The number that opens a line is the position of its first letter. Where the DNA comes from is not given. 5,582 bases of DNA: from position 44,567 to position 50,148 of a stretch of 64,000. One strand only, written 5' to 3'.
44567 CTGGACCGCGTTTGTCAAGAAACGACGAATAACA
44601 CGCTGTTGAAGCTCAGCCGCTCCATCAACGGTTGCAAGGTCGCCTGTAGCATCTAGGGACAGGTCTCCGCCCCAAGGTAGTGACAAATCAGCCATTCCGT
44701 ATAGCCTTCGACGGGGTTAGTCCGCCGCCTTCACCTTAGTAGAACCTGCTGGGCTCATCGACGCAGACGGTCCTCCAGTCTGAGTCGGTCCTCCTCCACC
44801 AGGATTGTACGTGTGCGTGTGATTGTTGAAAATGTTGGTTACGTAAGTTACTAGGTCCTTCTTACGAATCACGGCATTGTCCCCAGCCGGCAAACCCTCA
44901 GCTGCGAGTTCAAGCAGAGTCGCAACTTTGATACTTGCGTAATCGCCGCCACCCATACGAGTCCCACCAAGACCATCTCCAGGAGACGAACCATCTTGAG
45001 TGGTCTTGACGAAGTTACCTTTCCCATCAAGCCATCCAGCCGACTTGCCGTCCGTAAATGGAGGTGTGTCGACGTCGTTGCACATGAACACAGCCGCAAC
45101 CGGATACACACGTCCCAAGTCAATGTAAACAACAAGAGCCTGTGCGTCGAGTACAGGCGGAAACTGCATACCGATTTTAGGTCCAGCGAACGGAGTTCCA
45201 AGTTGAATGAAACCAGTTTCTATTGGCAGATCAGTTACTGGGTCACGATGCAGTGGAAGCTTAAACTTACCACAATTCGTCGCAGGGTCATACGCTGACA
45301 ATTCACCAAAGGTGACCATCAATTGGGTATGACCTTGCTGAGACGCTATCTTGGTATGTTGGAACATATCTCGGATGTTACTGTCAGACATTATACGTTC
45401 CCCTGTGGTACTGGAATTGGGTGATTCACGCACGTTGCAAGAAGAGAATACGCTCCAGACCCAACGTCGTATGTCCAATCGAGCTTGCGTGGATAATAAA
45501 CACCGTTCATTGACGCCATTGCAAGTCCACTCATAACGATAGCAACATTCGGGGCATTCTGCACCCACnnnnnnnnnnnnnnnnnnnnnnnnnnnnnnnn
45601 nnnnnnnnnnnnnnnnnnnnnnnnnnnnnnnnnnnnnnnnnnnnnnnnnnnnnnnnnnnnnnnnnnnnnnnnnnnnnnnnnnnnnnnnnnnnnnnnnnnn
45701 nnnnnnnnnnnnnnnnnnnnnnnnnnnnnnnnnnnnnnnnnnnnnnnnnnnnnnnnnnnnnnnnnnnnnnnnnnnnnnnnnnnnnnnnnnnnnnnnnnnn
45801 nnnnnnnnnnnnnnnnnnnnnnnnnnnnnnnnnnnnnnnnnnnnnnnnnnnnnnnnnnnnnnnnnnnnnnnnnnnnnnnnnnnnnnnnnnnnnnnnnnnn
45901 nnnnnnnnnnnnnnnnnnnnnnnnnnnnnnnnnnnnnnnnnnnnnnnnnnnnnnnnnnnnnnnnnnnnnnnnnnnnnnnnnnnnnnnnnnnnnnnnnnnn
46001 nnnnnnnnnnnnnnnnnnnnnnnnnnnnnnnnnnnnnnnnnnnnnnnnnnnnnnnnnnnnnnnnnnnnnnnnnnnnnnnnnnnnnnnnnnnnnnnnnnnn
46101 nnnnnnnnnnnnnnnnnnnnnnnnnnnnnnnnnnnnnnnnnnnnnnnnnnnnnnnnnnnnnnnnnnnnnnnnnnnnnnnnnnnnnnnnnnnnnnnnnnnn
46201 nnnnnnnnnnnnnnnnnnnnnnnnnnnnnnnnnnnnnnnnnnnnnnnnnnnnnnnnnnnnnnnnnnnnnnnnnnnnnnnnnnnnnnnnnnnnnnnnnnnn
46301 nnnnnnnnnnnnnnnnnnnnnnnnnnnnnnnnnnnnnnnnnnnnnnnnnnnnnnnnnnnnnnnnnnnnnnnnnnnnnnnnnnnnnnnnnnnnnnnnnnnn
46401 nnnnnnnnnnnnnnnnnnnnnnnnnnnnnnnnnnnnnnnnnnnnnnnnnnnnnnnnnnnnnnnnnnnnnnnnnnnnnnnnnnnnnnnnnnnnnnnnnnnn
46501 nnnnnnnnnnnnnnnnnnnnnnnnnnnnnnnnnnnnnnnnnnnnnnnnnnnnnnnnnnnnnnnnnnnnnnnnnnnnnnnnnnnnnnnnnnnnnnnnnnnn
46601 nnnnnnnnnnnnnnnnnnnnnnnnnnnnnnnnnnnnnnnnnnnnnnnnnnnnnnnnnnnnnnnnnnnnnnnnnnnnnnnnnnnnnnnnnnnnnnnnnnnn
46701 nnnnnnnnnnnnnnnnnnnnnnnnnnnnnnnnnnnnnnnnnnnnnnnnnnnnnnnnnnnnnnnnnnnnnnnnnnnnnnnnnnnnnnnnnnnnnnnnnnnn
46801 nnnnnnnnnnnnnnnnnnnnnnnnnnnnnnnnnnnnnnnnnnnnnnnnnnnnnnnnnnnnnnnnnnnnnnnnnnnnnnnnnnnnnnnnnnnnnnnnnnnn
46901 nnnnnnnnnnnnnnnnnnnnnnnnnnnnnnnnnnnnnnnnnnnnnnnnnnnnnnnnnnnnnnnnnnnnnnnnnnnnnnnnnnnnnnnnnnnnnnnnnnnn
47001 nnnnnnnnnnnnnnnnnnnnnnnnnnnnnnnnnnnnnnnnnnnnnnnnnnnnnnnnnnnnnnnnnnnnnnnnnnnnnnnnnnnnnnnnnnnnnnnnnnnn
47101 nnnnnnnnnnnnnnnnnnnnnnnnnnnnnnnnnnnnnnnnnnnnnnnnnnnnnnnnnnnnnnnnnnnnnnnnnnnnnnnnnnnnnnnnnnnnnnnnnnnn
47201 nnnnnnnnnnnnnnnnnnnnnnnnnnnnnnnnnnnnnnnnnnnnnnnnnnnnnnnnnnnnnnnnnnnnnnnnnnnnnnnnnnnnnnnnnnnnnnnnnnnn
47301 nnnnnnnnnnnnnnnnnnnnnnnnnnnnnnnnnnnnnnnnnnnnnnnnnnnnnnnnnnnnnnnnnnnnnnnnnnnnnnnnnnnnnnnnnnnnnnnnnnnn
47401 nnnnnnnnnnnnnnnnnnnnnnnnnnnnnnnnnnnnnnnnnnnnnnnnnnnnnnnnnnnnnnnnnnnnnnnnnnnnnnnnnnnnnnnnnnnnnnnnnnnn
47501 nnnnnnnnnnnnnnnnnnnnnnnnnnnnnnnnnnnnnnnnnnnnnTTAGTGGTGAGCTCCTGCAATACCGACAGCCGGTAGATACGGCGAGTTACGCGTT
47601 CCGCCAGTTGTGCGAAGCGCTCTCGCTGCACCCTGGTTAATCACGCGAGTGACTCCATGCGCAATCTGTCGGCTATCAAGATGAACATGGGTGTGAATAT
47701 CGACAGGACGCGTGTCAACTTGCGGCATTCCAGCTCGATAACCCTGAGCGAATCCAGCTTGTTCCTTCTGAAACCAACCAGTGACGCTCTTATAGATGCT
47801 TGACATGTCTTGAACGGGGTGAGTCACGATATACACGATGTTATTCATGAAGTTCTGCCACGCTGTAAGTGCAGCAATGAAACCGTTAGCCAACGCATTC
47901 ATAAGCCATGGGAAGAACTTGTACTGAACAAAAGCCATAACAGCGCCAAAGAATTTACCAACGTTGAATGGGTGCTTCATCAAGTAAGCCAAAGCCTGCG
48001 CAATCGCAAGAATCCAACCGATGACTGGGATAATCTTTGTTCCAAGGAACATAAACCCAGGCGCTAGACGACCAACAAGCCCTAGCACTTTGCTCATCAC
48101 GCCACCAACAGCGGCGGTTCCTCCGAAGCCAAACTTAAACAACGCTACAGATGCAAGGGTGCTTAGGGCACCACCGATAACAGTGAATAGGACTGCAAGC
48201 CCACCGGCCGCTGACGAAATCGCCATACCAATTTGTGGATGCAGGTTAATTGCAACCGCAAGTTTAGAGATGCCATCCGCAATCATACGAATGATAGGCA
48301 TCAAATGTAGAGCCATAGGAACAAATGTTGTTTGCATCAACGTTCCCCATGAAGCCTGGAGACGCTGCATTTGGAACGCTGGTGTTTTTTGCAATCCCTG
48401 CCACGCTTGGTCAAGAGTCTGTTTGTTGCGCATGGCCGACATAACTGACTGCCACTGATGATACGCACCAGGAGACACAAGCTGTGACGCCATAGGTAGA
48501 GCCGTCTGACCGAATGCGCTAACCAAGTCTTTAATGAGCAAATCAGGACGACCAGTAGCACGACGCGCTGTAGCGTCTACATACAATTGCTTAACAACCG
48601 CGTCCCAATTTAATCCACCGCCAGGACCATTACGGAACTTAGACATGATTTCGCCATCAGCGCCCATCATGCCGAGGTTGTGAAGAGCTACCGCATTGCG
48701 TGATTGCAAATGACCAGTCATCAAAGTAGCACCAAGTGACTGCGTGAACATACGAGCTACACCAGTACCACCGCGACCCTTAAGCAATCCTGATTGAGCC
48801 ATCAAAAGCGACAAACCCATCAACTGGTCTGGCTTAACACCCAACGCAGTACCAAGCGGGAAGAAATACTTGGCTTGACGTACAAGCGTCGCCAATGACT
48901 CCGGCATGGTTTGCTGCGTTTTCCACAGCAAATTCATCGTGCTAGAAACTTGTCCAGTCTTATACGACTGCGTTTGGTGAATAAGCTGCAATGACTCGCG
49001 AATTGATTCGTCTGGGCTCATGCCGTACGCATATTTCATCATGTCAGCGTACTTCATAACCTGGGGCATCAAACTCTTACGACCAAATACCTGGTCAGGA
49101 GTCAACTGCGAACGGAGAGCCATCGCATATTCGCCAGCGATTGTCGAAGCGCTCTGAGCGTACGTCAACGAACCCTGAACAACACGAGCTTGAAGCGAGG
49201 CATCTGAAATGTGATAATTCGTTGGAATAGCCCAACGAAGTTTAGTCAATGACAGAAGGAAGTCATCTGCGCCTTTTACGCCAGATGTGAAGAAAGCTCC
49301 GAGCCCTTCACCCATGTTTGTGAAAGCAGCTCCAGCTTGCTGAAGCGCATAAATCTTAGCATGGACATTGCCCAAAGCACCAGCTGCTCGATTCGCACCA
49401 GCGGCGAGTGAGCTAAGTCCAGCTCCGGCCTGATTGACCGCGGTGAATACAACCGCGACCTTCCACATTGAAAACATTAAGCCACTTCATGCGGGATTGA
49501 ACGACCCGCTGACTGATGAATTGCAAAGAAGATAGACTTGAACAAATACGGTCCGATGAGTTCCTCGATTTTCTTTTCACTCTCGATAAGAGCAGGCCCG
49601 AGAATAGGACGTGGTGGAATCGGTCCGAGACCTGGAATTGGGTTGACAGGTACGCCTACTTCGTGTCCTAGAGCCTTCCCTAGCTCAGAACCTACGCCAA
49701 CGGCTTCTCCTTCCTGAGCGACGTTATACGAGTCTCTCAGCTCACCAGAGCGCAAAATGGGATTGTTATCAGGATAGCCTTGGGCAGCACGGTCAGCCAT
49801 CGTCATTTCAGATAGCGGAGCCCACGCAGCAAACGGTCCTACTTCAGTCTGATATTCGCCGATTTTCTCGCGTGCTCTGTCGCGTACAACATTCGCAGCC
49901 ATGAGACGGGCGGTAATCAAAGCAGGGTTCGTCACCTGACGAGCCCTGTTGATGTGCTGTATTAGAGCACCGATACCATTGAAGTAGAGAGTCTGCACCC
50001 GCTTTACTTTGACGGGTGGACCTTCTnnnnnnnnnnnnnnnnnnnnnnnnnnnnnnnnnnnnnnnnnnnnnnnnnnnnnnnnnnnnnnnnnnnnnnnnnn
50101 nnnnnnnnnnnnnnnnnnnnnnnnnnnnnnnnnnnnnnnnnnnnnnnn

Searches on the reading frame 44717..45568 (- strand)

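Call 90: search_protein_families(library=pfam, proteins=[window:44717-45568:-], max_evalue=0.1)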
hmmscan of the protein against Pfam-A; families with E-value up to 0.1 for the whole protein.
window:44717-45568:- (283 aa): 1 family
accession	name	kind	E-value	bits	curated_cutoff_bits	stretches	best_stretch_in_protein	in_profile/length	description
PF04717.18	Phage_base_V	-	0.0028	18.4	23.8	1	118-149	25-61/75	Type VI secretion system/phage-baseplate injector OB domain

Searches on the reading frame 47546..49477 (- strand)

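Call 24: search_protein_families(library=pfam, max_evalue=0.001, proteins=[window:47546-49477:-])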
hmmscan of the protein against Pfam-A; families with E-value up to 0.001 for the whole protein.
window:47546-49477:- (643 aa): 1 family
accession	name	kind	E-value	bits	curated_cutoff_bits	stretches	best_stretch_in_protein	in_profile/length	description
PF10145.14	PhageMin_Tail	-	0.00049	20.5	33.2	1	137-247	35-145/201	Phage-related minor tail protein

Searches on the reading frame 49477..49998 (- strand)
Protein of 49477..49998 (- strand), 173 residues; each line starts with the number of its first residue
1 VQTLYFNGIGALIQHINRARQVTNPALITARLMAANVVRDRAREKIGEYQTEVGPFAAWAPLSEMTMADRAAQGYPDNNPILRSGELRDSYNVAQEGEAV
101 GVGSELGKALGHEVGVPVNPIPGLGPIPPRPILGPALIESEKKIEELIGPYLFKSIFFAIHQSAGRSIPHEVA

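Call 90: search_protein_families(library=pfam, proteins=[window:49477-49998:-], max_evalue=0.1)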
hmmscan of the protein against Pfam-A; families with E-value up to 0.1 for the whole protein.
window:49477-49998:- (173 aa): 1 family
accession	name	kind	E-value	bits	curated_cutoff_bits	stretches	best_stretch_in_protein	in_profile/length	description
PF05069.18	Phage_tail_S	-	0.00044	20.6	24.3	1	57-151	48-146/148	Phage virion morphogenesis family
